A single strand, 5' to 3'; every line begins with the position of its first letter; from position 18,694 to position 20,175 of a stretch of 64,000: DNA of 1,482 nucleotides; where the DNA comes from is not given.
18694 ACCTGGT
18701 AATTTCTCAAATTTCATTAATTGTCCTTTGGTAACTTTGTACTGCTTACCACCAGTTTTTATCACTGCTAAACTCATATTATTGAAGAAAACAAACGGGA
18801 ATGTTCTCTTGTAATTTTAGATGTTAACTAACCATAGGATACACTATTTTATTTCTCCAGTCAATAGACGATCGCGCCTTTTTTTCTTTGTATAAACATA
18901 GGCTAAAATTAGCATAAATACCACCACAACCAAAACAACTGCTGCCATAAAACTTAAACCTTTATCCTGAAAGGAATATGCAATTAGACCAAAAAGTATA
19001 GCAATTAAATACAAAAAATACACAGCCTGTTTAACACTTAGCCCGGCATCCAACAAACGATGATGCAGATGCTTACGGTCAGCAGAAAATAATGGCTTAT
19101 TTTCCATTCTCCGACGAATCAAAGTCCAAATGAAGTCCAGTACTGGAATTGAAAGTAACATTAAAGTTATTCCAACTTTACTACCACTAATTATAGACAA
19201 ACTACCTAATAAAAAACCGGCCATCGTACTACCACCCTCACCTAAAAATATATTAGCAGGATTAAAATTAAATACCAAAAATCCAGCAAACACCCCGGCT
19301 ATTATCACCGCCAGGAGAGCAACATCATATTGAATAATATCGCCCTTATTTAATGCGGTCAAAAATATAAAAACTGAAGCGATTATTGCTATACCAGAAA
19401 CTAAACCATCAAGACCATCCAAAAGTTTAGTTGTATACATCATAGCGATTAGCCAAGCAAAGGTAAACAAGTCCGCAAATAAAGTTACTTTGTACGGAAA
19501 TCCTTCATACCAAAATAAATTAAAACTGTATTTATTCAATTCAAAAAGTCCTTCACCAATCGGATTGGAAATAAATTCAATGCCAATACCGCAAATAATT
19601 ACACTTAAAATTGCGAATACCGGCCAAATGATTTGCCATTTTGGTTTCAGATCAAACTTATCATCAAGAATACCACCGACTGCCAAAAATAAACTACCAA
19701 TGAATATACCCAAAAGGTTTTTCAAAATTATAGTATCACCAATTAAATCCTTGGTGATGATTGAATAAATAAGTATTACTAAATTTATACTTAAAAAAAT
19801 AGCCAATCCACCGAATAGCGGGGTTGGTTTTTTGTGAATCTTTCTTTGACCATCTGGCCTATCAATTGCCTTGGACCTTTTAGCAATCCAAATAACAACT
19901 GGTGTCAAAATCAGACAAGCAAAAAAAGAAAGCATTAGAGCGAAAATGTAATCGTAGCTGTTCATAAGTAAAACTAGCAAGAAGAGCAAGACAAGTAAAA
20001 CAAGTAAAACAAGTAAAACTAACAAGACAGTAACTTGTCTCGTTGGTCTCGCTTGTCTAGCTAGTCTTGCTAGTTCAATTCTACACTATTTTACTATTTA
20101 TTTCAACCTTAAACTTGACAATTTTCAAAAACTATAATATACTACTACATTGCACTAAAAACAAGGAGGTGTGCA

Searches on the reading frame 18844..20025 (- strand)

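Call 79: search_protein_families(library=pfam, proteins=[window:18844-20025:-], max_evalue=0.00001)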
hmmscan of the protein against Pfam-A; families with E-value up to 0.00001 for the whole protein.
window:18844-20025:- (393 aa): 1 family
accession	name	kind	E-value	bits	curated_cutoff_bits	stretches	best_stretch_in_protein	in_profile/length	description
PF00953.26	Glycos_transf_4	-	1.1e-24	87.7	27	1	105-280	2-159/160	Glycosyl transferase family 4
